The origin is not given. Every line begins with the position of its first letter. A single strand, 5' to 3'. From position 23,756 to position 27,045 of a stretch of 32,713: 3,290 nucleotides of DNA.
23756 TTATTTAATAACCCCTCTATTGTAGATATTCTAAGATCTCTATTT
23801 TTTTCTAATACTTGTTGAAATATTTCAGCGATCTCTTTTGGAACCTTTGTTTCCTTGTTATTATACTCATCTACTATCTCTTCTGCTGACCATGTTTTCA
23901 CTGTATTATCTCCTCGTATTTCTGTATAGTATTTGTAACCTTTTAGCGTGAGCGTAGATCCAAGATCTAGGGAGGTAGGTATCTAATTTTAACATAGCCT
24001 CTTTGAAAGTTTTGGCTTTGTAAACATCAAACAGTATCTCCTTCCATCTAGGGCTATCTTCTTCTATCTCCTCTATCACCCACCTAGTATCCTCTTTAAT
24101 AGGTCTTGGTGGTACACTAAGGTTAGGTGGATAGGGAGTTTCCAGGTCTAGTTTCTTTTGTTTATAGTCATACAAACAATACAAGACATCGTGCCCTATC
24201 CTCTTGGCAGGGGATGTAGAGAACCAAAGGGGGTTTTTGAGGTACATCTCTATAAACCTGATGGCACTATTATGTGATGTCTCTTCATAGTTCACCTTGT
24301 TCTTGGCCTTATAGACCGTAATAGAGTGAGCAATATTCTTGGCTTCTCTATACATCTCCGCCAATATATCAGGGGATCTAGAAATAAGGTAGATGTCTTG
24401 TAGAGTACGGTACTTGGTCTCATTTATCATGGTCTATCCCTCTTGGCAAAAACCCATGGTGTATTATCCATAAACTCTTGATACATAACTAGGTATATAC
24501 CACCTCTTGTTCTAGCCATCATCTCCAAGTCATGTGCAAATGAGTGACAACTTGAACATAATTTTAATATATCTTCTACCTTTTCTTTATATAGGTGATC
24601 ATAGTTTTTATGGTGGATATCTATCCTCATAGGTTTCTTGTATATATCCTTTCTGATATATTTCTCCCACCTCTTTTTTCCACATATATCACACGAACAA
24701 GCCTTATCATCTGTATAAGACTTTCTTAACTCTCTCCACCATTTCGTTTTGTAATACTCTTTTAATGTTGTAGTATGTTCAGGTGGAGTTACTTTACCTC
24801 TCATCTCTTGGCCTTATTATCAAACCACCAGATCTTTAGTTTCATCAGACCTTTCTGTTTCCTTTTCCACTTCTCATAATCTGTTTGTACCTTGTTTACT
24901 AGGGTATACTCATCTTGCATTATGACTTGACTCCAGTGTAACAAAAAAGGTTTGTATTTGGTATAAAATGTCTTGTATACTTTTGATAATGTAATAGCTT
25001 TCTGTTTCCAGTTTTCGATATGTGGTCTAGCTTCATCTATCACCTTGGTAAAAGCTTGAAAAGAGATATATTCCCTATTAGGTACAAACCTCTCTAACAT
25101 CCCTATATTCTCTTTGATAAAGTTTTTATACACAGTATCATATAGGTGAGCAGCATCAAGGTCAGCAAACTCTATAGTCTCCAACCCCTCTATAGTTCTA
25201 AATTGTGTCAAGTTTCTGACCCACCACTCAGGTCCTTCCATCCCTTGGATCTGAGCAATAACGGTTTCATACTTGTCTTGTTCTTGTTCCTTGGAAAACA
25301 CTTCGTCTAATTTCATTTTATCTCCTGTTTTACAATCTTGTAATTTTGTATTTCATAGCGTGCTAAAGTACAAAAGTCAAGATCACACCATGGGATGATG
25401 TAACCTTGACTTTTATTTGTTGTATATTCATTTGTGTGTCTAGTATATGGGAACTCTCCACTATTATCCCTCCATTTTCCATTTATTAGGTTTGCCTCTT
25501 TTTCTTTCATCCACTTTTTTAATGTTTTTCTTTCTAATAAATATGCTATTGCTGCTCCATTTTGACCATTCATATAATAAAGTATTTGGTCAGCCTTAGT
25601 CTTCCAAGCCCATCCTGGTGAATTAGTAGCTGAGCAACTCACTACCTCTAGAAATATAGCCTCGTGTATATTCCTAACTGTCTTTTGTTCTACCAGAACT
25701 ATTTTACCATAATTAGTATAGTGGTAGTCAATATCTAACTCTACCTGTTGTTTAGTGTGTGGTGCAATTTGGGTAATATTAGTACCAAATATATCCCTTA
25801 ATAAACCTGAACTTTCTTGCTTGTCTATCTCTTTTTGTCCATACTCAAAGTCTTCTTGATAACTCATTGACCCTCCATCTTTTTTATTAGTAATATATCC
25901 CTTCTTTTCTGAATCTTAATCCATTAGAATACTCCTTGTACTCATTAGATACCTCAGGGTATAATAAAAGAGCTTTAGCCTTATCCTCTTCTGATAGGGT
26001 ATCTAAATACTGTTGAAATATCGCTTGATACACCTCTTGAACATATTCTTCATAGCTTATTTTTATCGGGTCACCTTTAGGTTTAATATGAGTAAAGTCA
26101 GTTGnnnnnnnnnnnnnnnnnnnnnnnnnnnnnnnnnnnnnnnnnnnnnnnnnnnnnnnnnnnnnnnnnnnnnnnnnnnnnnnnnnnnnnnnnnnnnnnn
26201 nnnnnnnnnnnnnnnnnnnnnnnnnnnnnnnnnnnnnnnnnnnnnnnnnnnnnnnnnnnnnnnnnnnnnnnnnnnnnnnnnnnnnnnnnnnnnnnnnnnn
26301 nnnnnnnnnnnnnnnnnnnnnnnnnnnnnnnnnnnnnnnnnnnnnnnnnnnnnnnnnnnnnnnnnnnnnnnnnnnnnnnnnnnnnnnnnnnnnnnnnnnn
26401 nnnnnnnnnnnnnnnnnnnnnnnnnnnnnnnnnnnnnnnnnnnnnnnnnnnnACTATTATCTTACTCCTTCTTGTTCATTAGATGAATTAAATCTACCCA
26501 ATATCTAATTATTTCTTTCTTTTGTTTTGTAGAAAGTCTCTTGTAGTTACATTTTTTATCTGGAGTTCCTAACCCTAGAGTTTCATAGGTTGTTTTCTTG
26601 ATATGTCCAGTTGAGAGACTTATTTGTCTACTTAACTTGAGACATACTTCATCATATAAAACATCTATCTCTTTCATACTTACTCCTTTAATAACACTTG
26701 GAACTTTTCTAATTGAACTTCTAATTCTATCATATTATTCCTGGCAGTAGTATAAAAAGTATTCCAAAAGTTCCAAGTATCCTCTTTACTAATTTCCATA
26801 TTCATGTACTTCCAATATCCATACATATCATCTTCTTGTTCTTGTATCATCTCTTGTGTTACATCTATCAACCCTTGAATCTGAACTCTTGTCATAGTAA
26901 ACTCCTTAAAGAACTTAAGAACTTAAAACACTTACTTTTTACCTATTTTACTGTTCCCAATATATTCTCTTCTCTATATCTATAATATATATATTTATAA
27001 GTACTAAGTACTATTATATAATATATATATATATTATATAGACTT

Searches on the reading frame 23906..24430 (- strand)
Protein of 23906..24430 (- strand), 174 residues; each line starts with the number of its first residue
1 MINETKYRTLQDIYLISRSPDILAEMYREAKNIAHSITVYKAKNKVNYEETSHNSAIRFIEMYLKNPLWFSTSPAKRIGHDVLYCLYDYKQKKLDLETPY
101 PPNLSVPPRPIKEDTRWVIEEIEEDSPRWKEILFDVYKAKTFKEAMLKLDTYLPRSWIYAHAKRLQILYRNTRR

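Call 9: search_protein_families(library=pfam, proteins=[window:23906-24430:-], max_evalue=0.01)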
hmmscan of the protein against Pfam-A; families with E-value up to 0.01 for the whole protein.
window:23906-24430:- (174 aa): 0 families

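Call 39: find_homologous_proteins(query=window:23906-24430:-, max_evalue=0.001)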
Query window:23906-24430:- (174 aa): 1 proteins with E <= 0.001 among 21 candidates.
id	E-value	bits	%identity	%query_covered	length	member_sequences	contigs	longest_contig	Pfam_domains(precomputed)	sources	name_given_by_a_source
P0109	3.8e-112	390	100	100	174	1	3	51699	-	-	-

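Call 42: search_solved_structures(query=A2, max_evalue=10, show_alignments=3)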
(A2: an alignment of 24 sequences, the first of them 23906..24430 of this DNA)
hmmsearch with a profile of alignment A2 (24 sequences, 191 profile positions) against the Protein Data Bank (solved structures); distinct sequences matched with E-value up to 10: 2.
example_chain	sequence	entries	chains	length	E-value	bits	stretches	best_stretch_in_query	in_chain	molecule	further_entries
4o8w_A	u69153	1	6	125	0.48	13.3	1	107-160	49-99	Spore germination protein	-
2qdd_A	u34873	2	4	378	0.5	13.3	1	128-177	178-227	Mandelate racemase/muconate lactonizing enzyme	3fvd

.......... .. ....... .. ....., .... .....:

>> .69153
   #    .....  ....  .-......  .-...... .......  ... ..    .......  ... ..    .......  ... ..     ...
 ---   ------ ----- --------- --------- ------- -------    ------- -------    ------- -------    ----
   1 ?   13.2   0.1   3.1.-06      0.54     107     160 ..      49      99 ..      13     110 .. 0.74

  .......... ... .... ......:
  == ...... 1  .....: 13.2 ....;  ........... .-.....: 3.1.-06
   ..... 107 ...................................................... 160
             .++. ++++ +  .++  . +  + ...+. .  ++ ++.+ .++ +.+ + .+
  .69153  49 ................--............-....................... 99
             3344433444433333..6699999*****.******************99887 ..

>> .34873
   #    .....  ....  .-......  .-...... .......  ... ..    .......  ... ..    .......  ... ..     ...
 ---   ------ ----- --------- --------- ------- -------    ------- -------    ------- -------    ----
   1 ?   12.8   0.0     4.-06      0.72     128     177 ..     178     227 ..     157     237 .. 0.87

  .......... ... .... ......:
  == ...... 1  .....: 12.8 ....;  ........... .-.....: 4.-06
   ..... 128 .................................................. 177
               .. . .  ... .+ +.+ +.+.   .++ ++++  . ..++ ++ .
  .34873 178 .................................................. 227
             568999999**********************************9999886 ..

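Call 43: search_protein_families(library=pfam, alignment_id=A2, max_evalue=1)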
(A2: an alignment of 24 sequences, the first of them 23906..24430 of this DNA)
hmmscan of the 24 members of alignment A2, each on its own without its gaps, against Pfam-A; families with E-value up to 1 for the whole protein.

A. member 1, window:23906-24430:- (174 aa): 1 family
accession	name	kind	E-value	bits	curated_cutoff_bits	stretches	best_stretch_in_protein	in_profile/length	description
PF16330.10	MukB_hinge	-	0.085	13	27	1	8-50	86-128/167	MukB hinge domain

B. families by the number of members that match (of 24 scanned): 13 families
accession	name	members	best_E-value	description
PF25155.1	NTF2_YvbJ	1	0.0065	YvbJ NTF2-like domain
PF04542.20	Sigma70_r2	1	0.0083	Sigma-70 region 2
PF23066.1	PH_21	1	0.012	C-Maf-inducing protein PH domain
PF24568.1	CC_PcsB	1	0.035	Peptidoglycan hydrolase PcsB, coiled-coil domain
PF25720.1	Herpes_ORF28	1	0.048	Herpesvirus ORF28 domain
PF18365.6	PI_PP_C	1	0.06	Phosphoinositide phosphatase C-terminal domain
PF14716.13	HHH_8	1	0.062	Helix-hairpin-helix domain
PF16330.10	MukB_hinge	1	0.085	MukB hinge domain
PF06331.17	Tfb5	1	0.13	Transcription factor TFIIH complex subunit Tfb5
PF12218.14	End_N_terminal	1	0.15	N terminal extension of bacteriophage endosialidase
PF03248.18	Rer1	1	0.15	Rer1 family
PF02059.20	IL3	1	0.17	Interleukin-3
PF22673.2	MCP-like_PDC_1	1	0.2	Methyl-accepting chemotaxis protein-like, first PDC sensor domain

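Call 44: find_homologous_proteins(query=A2, max_evalue=0.001)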
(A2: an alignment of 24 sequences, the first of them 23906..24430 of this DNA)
Query A2 (24 sequences) (174 aa, profile of the alignment): 5 proteins with E <= 0.001 among 2002 candidates.
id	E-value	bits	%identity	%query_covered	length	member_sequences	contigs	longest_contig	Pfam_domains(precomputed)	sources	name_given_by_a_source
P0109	6.0e-54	201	100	100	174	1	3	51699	-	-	-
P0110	4.5e-46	175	31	33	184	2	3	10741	-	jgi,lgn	-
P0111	5.8e-46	175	21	79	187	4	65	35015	-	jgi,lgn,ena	-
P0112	6.8e-23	99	29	33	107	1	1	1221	-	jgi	jgi:hypothetical protein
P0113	8.9e-10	57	24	94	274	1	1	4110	-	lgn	-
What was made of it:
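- Tried and rejected: The word-indexed protein search found almost no homologues of the 174-aa protein (calls 39, 44).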

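Call 49: predict_structure(alignment_id=A3)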
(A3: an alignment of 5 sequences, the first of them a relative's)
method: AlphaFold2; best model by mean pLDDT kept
length: 174 residues; sequences in the alignment: 5
mean_pLDDT: 80.2   pTM: 0.48
mean pLDDT of the five models: 80.2, 79.6, 63.7, 63.4, 62.8
residues with pLDDT >= 90: 31; 70-90: 105; 50-70: 26; < 50: 12
segments of 3 or more residues with pLDDT < 50: 98-108
pLDDT, mean of each block of 10 residues (from residue 1): 78 88 89 88 75 88 79 80 75 55 45 77 88 92 93 86 89 77
secondary structure, 60 per line:
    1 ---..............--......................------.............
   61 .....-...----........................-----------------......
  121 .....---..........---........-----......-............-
elements in order: H4-17 H20-41 H48-65 H74-97 H115-125 H129-138 H142-149 H155-160 H162-173

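Call 51: search_protein_representatives(protein=window:23906-24430:-)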
Query: 174 residues. Proteins with E-value up to 0.001 (for the whole library): 58; up to 1e-10: 24; up to 1e-30: 2. The best 58 are listed.
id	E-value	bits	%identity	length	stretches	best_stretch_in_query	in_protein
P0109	1.2e-112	389.5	100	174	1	1-174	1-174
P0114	2.2e-31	125.0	42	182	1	2-174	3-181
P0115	4.4e-29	117.5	42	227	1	1-174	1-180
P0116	1.8e-28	115.5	42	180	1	2-174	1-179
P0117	1.7e-26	109.1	41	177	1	1-173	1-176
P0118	5.5e-23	97.7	38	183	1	1-174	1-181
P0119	7.0e-23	97.3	36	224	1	3-174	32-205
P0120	1.4e-22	96.4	38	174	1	4-172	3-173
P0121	3.3e-20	88.7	37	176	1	1-173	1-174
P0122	3.8e-20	88.5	37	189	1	8-174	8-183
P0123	4.1e-20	88.3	37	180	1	4-174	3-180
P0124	5.6e-20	87.9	36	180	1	1-174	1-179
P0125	1.3e-17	80.2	40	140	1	49-174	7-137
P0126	2.2e-16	76.2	34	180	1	1-174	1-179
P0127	1.9e-14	69.9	34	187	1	1-170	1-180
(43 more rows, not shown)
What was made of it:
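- Tried and rejected: The exhaustive HMMER search found 58 (call 51).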

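Call 52: fold_search(model_id=the predicted structure, library=pdb)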
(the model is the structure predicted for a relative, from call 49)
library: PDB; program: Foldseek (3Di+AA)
matches with E <= 10: 258; with E <= 0.001: 0
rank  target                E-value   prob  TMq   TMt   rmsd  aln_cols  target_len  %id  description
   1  2z2s_E                1.4e-01  0.72  0.33  0.36  15.8       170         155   12  Crystal Structure of Rhodobacter sphaeroides SigE in complex with the anti-sigma ChrR (released 2008-02-05)
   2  2q1z_MODEL_1_C        1.5e-01  0.80  0.37  0.39  15.5       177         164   14  Crystal Structure of Rhodobacter sphaeroides SigE in complex with the anti-sigma ChrR (released 2007-09-18)
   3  2z2s_G                1.8e-01  0.66  0.33  0.36  16.1       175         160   14  Crystal Structure of Rhodobacter sphaeroides SigE in complex with the anti-sigma ChrR (released 2008-02-05)
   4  6kon_F                2.5e-01  0.51  0.31  0.30  22.1       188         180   12  Mycobacterium tuberculosis initial transcription complex comprising sigma H and 5'-OH RNA of 5 nt (released 2020-03-11)
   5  9isn_F                2.8e-01  0.96  0.40  0.57   9.2       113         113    8  Cryo-EM structure of Streptomyces coelicolor sigma factor shbA transcription initiation complex (released 2025-05-14)
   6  9a4r_A                3.5e-01  0.66  0.39  0.32  19.2       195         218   12  Integrative model of RPSH-RPOB by crosslinking MS and deep learning (released 2024-09-18)
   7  8b3z_A                4.1e-01  0.94  0.33  0.60   3.1        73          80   11  SigE N-terminal Domain (released 2023-08-23)
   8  2z2s_A                4.5e-01  0.44  0.33  0.35  16.1       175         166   13  Crystal Structure of Rhodobacter sphaeroides SigE in complex with the anti-sigma ChrR (released 2008-02-05)
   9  6tye_F                4.8e-01  0.54  0.35  0.37  21.2       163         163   10  Crystal structure of MTB sigma L transcription initiation complex with 5 nt long RNA primer (released 2020-03-11)
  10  8i23_F                4.8e-01  0.47  0.36  0.28  24.4       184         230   13  Clostridium thermocellum RNA polymerase transcription open complex with SigI1 and its promoter (released 2023-10-11)
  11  9m9d_F                5.3e-01  0.54  0.36  0.39  20.4       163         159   13  Structural Basis of Pausing During Transcription Initiation in Mycobacterium tuberculosis (released 2026-01-14)
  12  6dv9_F                5.3e-01  0.41  0.32  0.32  20.9       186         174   10  Crystal structure of Mycobacterium tuberculosis transcription initiation complex(ECF sigma factor L) containing 5nt RN (released 2019-02-20)
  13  7lq4_A                6.0e-01  0.33  0.34  0.32  14.5       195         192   10  Rr (RsiG)2-(c-di-GMP)2-WhiG complex (released 2021-07-14)
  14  9a50_A                6.3e-01  0.51  0.36  0.26  11.2       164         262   13  Integrative model of RPSB-RPOC by crosslinking MS and deep learning (released 2024-09-18)
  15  9a7s_A                7.4e-01  0.63  0.39  0.28  15.2       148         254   12  Integrative model of RPSD-RPOB by crosslinking MS and deep learning (released 2024-09-18)
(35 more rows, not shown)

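Call 55: search_solved_structures(query=A4, max_evalue=10, show_alignments=3)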
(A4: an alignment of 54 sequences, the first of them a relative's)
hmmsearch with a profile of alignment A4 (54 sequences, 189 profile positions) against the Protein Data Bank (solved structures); distinct sequences matched with E-value up to 10: 0.

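Call 56: search_protein_families(library=pfam, alignment_id=A4, max_evalue=1)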
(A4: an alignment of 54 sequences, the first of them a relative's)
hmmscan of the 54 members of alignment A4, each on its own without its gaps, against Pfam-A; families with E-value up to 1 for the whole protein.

A. member 1, P0109 (174 aa): 1 family
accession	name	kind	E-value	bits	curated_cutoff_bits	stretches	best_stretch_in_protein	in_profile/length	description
PF16330.10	MukB_hinge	-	0.085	13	27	1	8-50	86-128/167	MukB hinge domain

B. families by the number of members that match (of 54 scanned): 27 families (the first 25 are shown)
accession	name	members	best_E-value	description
PF01856.23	HP_OMP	1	0.0041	Helicobacter outer membrane protein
PF07534.22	TLD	1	0.012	TLDc domain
PF02995.22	DUF229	1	0.014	Protein of unknown function (DUF229)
PF14706.11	Tnp_DNA_bind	1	0.017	Transposase DNA-binding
PF02897.21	Peptidase_S9_N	1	0.024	Prolyl oligopeptidase, N-terminal beta-propeller domain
PF17545.7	DUF5461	1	0.025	Family of unknown function (DUF5461)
PF17898.6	GerD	1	0.029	Spore germination GerD central core domain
PF08513.17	LisH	1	0.03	LisH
PF14075.11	UBN_AB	1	0.04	Ubinuclein conserved middle domain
PF05072.18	Herpes_UL43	1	0.063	Herpesvirus UL43 protein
PF21749.2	DACND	1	0.067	Probable sensor domain DACND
PF00745.25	GlutR_dimer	1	0.073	Glutamyl-tRNAGlu reductase, dimerisation domain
PF16330.10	MukB_hinge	1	0.085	MukB hinge domain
PF12218.14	End_N_terminal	1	0.087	N terminal extension of bacteriophage endosialidase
PF08713.17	DNA_alkylation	1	0.088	DNA alkylation repair enzyme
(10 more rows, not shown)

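Call 60: search_dna_similar(query=window:23906-24430:-, collection=phages, mode=protein, max_rows=30, max_evalue=0.01)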
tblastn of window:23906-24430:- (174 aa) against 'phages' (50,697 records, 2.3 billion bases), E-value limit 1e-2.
No match.

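Call 62: predict_structure(alignment_id=A4)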
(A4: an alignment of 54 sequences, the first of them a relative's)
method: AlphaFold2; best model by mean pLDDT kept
length: 174 residues; sequences in the alignment: 54
mean_pLDDT: 93.8   pTM: 0.60
mean pLDDT of the five models: 93.8, 93.7, 93.7, 92.7, 92.6
residues with pLDDT >= 90: 139; 70-90: 35; 50-70: 0; < 50: 0
segments of 3 or more residues with pLDDT < 50: none
pLDDT, mean of each block of 10 residues (from residue 1): 96 98 98 98 93 97 97 98 91 76 84 87 96 98 98 97 95 86
secondary structure, 60 per line:
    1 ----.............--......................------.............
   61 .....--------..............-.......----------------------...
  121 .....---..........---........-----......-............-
elements in order: H5-17 H20-41 H48-65 H74-87 H89-95 H118-125 H129-138 H142-149 H155-160 H162-173
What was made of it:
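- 23906..24430 (-): 174-aa protein, the candidate phage sigma-like factor that reads the motif. AF2 pLDDT 93.8 (call 62).
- On Sigma-70-family (bipartite) bacterial promoter: The 174-aa protein has a confident model (pLDDT 93.8, call 62).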

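Call 64: fold_search(model_id=the predicted structure, library=pdb)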
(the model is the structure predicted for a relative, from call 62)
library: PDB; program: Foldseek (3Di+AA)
matches with E <= 10: 237; with E <= 0.001: 0
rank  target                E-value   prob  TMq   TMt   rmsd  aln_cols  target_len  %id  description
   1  9m9e_F                7.3e-02  0.93  0.35  0.35  14.8       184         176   11  Structural Basis of Pausing During Transcription Initiation in Mycobacterium tuberculosis (released 2026-01-14)
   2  2z2s_G                1.2e-01  0.89  0.34  0.37  20.4       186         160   11  Crystal Structure of Rhodobacter sphaeroides SigE in complex with the anti-sigma ChrR (released 2008-02-05)
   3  2q1z_MODEL_1_C        1.2e-01  0.91  0.37  0.39  19.4       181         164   15  Crystal Structure of Rhodobacter sphaeroides SigE in complex with the anti-sigma ChrR (released 2007-09-18)
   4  9a4r_A                1.3e-01  0.80  0.36  0.30  19.4       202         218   13  Integrative model of RPSH-RPOB by crosslinking MS and deep learning (released 2024-09-18)
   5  9isn_F                1.6e-01  0.97  0.35  0.50   9.9       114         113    9  Cryo-EM structure of Streptomyces coelicolor sigma factor shbA transcription initiation complex (released 2025-05-14)
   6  2z2s_E                2.0e-01  0.80  0.34  0.37  19.7       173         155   12  Crystal Structure of Rhodobacter sphaeroides SigE in complex with the anti-sigma ChrR (released 2008-02-05)
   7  8x6g_H                2.6e-01  0.85  0.35  0.26  13.6       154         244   11  Cryo-EM structure of Staphylococcus aureus sigB-dependent RNAP-promoter open complex (released 2024-06-05)
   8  9a50_A                3.2e-01  0.80  0.36  0.26  13.1       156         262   15  Integrative model of RPSB-RPOC by crosslinking MS and deep learning (released 2024-09-18)
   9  9m98_F                3.9e-01  0.66  0.33  0.35  16.2       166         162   12  Structural Basis of Pausing During Transcription Initiation in Mycobacterium tuberculosis (released 2026-01-14)
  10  7vf9_F                4.5e-01  0.54  0.32  0.23  13.8       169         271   10  Cryo-EM structure of Pseudomonas aeruginosa RNAP sigmaS holoenzyme complexes (released 2022-07-27)
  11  9wsf_A                4.5e-01  0.47  0.27  0.22  12.9       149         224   15  Crystal structure of Sigma28/FlgM complex from Pseudomonas aeruginosa at 1.95 Angstrom resolution (released 2026-02-25)
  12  2z2s_A                4.8e-01  0.63  0.35  0.37  20.2       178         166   11  Crystal Structure of Rhodobacter sphaeroides SigE in complex with the anti-sigma ChrR (released 2008-02-05)
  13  9a7s_A                5.3e-01  0.75  0.38  0.28  13.6       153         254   12  Integrative model of RPSD-RPOB by crosslinking MS and deep learning (released 2024-09-18)
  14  9m9d_F                5.8e-01  0.51  0.31  0.34  16.2       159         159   14  Structural Basis of Pausing During Transcription Initiation in Mycobacterium tuberculosis (released 2026-01-14)
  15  6jcy_F                5.8e-01  0.51  0.33  0.35  16.0       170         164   12  Mycobacterium tuberculosis RNA polymerase transcription initiation open complex with a chimeric ECF sigma factor sigH/ (released 2019-05-29)
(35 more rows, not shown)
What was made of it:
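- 23906..24430 (-): The 19 best Foldseek PDB hits are all sigma factors, with E 0.07-0.9 and prob up to 0.97 (call 64).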

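Call 70: fold_search(model_id=the predicted structure, library=viral)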
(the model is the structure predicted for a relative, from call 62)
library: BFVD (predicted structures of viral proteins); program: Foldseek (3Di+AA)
matches with E <= 10: 381; with E <= 0.001: 0
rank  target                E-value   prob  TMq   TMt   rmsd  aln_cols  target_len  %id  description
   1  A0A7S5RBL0            5.0e-02  0.99  0.45  0.22  16.2       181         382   15  (no name in the UniProt tables at hand)
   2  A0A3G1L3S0            6.7e-02  0.94  0.36  0.32  13.3       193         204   16  RNA polymerase sigma factor [Synechococcus phage S-CBWM1]
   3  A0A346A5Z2            8.7e-02  0.97  0.40  0.32  16.1       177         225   12  (no name in the UniProt tables at hand)
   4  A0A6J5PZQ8            8.7e-02  0.90  0.33  0.30  17.5       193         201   10  Sigma70-ECF, RNA polymerase sigma factor, sigma-70 family [uncultured Caudovirales phage]
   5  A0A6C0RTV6            9.1e-02  0.97  0.42  0.15  16.1       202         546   10  (no name in the UniProt tables at hand)
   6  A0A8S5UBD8            1.7e-01  0.80  0.33  0.33  19.8       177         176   10  DNA directed RNA polymerase subunit [Podoviridae sp. ctZkC8]
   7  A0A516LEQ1            1.7e-01  0.60  0.26  0.29  16.8       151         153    9  (no name in the UniProt tables at hand)
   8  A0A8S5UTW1            2.0e-01  0.69  0.29  0.28  19.7       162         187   18  RNA polymerase sigma factor [Myoviridae sp. ctvxP16]
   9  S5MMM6                2.1e-01  0.54  0.31  0.24  15.5       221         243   11  RNA Polymerase sigma-E factor [Bacillus phage Shanette]
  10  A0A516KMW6            2.2e-01  0.84  0.36  0.22  12.1       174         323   15  RNA polymerase sigma factor [Bacillus phage vB_BmeM-Goe8]
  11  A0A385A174            2.2e-01  0.28  0.22  0.16  20.5       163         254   13  (no name in the UniProt tables at hand)
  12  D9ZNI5                2.3e-01  0.60  0.29  0.28  17.3       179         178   11  (no name in the UniProt tables at hand)
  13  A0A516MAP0            2.3e-01  0.60  0.30  0.28  21.9       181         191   10  (no name in the UniProt tables at hand)
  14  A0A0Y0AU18            2.9e-01  0.77  0.35  0.14  12.6       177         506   11  Sporulation sigma factor SigF [Bacillus phage Eldridge]
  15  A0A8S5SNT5            2.9e-01  0.72  0.38  0.31  18.6       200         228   10  DNA directed RNA polymerase subunit [Siphoviridae sp. ctqSm5]
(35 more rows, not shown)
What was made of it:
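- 23906..24430 (-): Most of the named BFVD hits are phage sigma factors or RNA-polymerase subunits (call 70).
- On Sigma-70-family (bipartite) bacterial promoter: Its best PDB and viral matches are sigma factors, but at E 0.05-1 (calls 64, 70).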

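Call 87: search_protein_families(library=phrogs, proteins=[window:23906-24430:-], max_evalue=0.01)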
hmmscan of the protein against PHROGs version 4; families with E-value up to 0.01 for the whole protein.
window:23906-24430:- (174 aa): 1 family
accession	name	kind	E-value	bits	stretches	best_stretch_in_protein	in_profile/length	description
phrog_7634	-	unknown function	0.0065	17.8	0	15-49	12-44/87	-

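Call 88: search_protein_families(library=ncbifam, alignment_id=A4, max_evalue=1)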
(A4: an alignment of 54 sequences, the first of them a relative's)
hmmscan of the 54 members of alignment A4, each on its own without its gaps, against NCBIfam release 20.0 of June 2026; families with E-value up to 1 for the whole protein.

A. member 1, P0109 (174 aa): 0 families

B. families by the number of members that match (of 54 scanned): 18 families
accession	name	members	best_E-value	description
NF033671.1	polymyxin_MCR7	1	0.00046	MCR-7 family phosphoethanolamine--lipid A transferase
NF009777.0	PRK13276.1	1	0.00073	iron-sulfur cluster repair di-iron protein ScdA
NF006967.0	PRK09440.1-5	1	0.0096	valine--pyruvate transaminase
NF002824.0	PRK02998.1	1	0.011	peptidylprolyl isomerase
TIGR03652.1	FeS_repair_RIC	1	0.031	iron-sulfur cluster repair di-iron protein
NF009121.0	PRK12473.1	1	0.032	hypothetical protein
NF045944.1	ResRegRpaBCyano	1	0.037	response regulator transcription factor RpaB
NF008914.0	PRK12277.1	1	0.039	50S ribosomal protein L13e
TIGR02889.1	spore_YpeB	1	0.043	germination protein YpeB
NF008997.0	PRK12341.1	1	0.048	acyl-CoA dehydrogenase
NF040801.1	spore_GerD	1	0.05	spore germination lipoprotein GerD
NF006356.0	PRK08578.1-4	1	0.087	preprotein translocase subunit SecF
NF047507.1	TPR_BatC_Lepto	1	0.1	TPR repeat-containing protein BatC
NF050089.1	i_nPHAscl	1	0.11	intracellular short-chain-length polyhydroxyalkanoate depolymerase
TIGR02635.1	RhaI_grampos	1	0.12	L-rhamnose isomerase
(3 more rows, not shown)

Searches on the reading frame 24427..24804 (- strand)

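Call 11: search_protein_families(library=pfam, proteins=[window:24427-24804:-], max_evalue=0.01)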
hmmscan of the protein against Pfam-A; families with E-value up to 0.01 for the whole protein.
window:24427-24804:- (125 aa): 0 families

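Call 87: search_protein_families(library=phrogs, proteins=[window:24427-24804:-], max_evalue=0.01)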
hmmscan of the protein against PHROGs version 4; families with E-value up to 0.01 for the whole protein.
window:24427-24804:- (125 aa): 8 families
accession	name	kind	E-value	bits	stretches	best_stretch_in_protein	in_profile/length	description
phrog_5200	-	DNA, RNA and nucleotide metabolism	2e-07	32.1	1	8-96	13-90/154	HNH endonuclease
phrog_119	-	DNA, RNA and nucleotide metabolism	2.3e-07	31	1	9-101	177-265/443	HNH endonuclease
phrog_24252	-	DNA, RNA and nucleotide metabolism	6.9e-07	30.7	1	25-94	5-73/146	HNH endonuclease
phrog_8048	-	DNA, RNA and nucleotide metabolism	1.9e-06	28.3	1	18-95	159-231/273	HNH endonuclease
phrog_4581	-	head and packaging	4e-05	24.2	1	11-102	41-120/395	terminase small subunit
phrog_8060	-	unknown function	5.8e-05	24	1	13-91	16-80/213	-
phrog_25061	-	DNA, RNA and nucleotide metabolism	0.002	19.6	1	15-97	119-192/219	HNH endonuclease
phrog_1271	-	DNA, RNA and nucleotide metabolism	0.0059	17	1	18-93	252-318/361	HNH endonuclease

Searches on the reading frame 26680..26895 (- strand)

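Call 11: search_protein_families(library=pfam, proteins=[window:26680-26895:-], max_evalue=0.01)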
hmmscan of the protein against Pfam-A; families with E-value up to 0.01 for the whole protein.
window:26680-26895:- (71 aa): 1 family
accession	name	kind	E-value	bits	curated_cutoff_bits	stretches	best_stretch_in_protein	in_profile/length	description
PF17285.8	PRMT5_TIM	-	0.0076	16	30.2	1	25-63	140-167/252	PRMT5 TIM barrel domain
